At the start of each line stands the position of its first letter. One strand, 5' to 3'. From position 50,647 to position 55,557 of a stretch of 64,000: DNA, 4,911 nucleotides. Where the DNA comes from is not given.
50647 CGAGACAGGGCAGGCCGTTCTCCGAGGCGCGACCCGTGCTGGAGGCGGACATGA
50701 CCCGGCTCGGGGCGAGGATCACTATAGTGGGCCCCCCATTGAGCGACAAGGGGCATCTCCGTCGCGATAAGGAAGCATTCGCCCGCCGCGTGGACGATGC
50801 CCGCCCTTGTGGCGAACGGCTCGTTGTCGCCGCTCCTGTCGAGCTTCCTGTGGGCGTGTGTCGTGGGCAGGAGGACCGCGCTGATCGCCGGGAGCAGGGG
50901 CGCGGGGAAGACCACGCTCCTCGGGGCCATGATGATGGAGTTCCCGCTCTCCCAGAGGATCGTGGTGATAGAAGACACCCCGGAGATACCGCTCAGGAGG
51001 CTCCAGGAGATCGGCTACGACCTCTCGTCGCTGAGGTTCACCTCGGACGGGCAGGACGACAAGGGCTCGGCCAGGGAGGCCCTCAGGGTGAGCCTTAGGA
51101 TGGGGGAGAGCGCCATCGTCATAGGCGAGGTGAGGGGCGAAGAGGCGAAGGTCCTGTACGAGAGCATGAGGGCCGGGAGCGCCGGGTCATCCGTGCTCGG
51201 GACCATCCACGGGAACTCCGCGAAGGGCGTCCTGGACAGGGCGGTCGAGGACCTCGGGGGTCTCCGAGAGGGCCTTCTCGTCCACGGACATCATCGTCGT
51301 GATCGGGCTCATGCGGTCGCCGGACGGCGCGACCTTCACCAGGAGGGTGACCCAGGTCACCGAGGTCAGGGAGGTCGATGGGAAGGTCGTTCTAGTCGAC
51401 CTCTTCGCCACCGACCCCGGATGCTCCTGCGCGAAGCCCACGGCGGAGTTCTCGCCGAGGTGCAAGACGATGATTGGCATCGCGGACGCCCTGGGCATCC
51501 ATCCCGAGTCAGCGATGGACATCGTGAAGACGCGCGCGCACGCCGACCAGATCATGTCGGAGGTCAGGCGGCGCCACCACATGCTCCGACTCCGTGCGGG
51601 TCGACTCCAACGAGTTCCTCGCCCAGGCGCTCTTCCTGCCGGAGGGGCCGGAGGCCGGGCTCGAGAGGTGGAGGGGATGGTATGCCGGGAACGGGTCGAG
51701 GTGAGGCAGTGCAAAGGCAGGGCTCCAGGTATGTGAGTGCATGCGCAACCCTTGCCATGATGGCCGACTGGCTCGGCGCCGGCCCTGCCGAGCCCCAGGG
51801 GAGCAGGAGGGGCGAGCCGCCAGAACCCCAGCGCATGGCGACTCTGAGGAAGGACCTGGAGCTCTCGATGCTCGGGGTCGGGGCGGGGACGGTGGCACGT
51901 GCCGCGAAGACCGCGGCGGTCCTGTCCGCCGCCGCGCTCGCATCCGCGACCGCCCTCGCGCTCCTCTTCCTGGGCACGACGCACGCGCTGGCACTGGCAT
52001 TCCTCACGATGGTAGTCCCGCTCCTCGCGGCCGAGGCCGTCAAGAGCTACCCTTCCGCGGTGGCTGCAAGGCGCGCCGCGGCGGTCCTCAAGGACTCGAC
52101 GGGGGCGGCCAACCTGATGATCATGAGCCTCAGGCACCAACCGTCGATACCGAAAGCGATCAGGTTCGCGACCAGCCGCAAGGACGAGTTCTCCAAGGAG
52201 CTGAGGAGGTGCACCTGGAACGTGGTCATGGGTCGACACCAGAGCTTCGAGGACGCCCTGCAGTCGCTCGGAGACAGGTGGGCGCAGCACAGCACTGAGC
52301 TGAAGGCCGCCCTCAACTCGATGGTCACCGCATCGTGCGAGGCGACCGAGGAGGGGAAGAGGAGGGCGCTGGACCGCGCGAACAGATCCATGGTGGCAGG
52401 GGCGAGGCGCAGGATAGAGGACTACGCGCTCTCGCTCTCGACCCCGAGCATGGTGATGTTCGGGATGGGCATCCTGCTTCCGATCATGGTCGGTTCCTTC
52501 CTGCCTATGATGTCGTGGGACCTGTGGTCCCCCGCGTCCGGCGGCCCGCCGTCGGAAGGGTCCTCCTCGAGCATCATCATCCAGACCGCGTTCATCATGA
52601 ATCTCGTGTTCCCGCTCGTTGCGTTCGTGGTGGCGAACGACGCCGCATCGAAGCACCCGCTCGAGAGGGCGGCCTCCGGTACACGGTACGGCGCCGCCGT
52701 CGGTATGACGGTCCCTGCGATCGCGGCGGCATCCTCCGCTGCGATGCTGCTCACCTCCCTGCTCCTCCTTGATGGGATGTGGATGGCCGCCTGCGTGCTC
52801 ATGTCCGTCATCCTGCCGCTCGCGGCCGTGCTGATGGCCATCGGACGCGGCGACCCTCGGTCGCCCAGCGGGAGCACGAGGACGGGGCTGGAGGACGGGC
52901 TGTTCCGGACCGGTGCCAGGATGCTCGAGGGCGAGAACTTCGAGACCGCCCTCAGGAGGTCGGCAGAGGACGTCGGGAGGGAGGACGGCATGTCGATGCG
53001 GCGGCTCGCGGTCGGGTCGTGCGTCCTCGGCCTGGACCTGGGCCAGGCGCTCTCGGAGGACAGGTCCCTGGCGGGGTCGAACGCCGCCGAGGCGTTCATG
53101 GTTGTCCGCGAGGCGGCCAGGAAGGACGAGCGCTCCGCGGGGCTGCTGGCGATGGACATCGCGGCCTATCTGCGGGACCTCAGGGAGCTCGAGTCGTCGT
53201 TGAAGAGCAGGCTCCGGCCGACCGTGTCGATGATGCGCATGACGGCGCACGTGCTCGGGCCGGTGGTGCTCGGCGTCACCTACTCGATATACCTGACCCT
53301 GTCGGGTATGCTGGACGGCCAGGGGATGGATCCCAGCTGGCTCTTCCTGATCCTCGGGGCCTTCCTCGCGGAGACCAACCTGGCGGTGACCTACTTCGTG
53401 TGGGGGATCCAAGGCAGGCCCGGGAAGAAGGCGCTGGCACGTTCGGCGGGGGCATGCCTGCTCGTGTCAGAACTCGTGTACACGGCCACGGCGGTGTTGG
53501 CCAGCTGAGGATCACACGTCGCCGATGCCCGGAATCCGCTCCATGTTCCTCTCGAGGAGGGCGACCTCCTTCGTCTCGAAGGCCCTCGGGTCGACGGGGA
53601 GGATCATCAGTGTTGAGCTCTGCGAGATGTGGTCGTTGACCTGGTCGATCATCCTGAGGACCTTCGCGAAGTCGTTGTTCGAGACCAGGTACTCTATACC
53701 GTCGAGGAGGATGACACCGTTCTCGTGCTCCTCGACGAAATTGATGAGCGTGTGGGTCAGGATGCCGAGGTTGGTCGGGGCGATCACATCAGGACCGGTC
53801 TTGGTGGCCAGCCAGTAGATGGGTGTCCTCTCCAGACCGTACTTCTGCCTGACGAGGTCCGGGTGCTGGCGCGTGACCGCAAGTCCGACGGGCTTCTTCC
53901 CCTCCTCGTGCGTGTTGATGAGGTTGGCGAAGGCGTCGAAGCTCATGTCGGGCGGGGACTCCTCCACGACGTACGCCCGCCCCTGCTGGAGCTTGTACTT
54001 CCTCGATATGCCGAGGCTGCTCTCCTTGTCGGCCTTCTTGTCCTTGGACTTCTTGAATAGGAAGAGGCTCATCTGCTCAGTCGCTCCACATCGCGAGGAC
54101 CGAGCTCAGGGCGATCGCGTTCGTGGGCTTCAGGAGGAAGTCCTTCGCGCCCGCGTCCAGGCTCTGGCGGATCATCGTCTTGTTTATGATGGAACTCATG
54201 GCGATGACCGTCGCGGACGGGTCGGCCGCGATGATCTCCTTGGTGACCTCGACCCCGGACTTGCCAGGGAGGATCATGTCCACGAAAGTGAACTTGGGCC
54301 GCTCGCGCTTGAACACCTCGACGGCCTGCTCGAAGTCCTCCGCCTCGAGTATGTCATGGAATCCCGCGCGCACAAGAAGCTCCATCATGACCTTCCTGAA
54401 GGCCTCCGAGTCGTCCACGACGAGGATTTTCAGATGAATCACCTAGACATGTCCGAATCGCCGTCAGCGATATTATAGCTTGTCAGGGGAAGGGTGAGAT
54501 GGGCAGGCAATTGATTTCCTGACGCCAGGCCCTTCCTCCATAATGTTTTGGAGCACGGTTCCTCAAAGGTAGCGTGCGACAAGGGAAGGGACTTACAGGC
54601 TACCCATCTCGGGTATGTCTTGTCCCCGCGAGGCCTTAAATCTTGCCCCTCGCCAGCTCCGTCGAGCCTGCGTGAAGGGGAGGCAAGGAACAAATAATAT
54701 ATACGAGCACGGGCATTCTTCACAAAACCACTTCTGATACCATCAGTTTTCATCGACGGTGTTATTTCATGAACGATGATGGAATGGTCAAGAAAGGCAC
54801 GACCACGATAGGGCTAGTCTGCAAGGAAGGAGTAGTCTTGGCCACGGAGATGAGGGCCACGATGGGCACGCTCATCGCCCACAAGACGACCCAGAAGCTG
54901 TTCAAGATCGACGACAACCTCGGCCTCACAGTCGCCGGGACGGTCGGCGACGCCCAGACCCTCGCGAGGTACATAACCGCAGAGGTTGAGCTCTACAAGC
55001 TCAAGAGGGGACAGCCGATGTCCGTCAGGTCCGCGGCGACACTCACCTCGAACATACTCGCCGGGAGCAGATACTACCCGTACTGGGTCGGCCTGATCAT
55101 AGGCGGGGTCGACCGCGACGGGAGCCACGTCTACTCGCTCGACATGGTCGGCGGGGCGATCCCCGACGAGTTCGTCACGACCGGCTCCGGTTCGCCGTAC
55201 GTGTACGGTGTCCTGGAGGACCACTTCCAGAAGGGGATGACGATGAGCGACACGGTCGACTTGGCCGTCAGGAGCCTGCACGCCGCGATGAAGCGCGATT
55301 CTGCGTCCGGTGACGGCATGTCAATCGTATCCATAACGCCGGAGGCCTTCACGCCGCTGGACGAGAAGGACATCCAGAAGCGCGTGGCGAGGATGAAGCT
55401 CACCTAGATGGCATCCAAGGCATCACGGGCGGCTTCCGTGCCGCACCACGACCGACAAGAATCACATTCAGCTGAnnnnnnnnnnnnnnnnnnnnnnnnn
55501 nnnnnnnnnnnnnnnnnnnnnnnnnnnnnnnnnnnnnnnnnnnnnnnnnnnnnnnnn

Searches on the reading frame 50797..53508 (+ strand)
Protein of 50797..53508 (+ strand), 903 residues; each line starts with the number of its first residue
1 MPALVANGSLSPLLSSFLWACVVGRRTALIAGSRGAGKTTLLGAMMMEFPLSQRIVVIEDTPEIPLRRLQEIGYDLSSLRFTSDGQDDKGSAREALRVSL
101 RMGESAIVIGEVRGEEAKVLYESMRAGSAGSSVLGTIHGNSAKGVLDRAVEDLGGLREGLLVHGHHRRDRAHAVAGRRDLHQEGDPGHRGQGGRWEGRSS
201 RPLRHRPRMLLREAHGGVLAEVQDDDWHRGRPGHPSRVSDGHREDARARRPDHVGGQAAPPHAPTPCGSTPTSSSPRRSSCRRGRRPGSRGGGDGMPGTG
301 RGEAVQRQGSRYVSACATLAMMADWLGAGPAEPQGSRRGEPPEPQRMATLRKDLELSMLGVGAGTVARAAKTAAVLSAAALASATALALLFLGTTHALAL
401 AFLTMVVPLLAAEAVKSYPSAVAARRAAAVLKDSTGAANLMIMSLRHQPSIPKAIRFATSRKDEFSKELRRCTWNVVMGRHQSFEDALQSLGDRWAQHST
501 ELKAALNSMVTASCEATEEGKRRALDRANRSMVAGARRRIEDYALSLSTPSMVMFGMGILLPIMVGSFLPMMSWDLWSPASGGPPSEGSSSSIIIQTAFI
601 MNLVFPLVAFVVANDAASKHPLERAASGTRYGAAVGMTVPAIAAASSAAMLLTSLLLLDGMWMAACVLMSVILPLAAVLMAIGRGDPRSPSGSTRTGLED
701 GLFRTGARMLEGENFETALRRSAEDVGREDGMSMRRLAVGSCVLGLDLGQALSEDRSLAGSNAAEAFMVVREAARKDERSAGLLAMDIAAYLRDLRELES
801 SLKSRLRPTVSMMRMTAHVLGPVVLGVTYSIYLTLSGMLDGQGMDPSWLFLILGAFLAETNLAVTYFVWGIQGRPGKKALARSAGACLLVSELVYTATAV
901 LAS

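Call 10: search_protein_families(library=pfam, proteins=[window:50797-53508:+], max_evalue=0.01)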
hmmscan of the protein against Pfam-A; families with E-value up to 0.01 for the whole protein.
window:50797-53508:+ (903 aa): 2 families
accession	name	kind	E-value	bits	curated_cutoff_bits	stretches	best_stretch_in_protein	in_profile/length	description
PF00437.27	T2SSE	-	1.2e-16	60.8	24.9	1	25-154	142-259/370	Type II/IV secretion system protein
PF07332.16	Phage_holin_3_6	-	0.0026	18.3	28.4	1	623-688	25-95/116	Putative Actinobacterial Holin-X, holin superfamily III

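Call 71: search_protein_families(library=ncbifam, proteins=[window:50797-53508:+], max_evalue=0.001)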
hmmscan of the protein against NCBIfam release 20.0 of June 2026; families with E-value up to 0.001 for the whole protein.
window:50797-53508:+ (903 aa): 14 families
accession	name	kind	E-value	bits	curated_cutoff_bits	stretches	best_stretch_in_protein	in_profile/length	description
TIGR03819.1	heli_sec_ATPase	hypoth_equivalog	4.5e-23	82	373.15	1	2-156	155-306/340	TadA family conjugal transfer-associated ATPase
TIGR02788.1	VirB11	equivalog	1.3e-19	70.4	249.95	1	15-148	134-261/308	P-type DNA transfer ATPase VirB11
NF058587.1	archaellum_moto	equivalog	4.6e-16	58.7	550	1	4-148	254-392/527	archaellum flagellar ATPase motor FlaI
TIGR02782.1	TrbB_P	equivalog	1.7e-15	57.1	304.55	1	6-148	117-251/303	P-type conjugative transfer ATPase TrbB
NF010425.0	PRK13851.1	equivalog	6.6e-15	54.8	461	1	14-142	151-273/344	type IV secretion system protein VirB11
NF053672.1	bindosome_BasE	exception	1.2e-13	50.6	1000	1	7-152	252-391/512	bindosome assembly system ATPase subunit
NF010469.0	PRK13894.1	subfamily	8e-12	45.1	508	1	18-148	142-263/320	conjugal transfer ATPase TrbB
NF041000.1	ATPase_ComGA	equivalog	1.2e-10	40.8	300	1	28-151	131-244/267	competence type IV pilus ATPase ComGA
NF010475.0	PRK13900.1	equivalog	1.4e-10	40.8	389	1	15-145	150-275/333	type IV secretion system ATPase VirB11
NF010407.0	PRK13833.1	subfamily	2.9e-09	36.8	499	1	18-148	137-258/323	conjugal transfer protein TrbB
TIGR01420.1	pilT_fam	subfamily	1.3e-08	34.5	319.1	1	29-151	126-241/343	PilT/PilU family type 4a pilus ATPase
NF007755.0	PRK10436.1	equivalog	7.5e-06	24.9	617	1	28-148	222-331/465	type II secretion system protein GspE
TIGR02525.1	plasmid_TraJ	equivalog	1.3e-05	24.4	368.3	1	28-151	152-271/372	plasmid transfer ATPase TraJ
TIGR02533.1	type_II_gspE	equivalog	3e-05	22.9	630.25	1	29-150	247-357/486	type II secretion system ATPase GspE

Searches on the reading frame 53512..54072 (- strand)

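Call 11: search_protein_families(library=pfam, proteins=[window:53512-54072:-], max_evalue=0.01)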
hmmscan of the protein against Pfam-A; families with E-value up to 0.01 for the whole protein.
window:53512-54072:- (186 aa): 1 family
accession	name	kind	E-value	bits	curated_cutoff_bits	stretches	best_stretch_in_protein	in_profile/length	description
PF05763.18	DUF835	-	2.4e-34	118.5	33.1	1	62-177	21-136/136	Protein of unknown function (DUF835)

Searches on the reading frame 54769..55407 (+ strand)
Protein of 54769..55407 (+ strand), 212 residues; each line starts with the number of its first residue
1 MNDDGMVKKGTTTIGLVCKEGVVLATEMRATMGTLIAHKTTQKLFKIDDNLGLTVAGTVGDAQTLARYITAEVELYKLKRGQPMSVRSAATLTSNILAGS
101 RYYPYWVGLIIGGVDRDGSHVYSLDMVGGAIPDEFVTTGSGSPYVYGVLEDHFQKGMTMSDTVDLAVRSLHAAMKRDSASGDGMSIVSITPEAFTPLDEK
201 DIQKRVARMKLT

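Call 11: search_protein_families(library=pfam, proteins=[window:54769-55407:+], max_evalue=0.01)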
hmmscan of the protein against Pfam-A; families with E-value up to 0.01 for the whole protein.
window:54769-55407:+ (212 aa): 1 family
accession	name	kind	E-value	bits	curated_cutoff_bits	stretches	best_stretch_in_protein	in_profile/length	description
PF00227.31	Proteasome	-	2.1e-57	194.3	22.4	1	7-188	1-188/189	Proteasome subunit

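Call 14: find_encoding_contigs(protein=window:54769-55407:+, flank=10000, max_places=6)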
Protein window:54769-55407:+ (212 aa): 1 contig read that carries it; 1 place shown.
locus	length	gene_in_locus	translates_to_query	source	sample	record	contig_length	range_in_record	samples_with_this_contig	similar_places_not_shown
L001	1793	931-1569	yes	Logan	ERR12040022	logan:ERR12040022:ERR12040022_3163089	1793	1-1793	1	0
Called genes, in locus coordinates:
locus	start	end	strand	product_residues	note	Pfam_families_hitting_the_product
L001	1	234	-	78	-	?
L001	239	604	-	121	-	PF00072:Response_reg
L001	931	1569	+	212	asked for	PF00227:Proteasome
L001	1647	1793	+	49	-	?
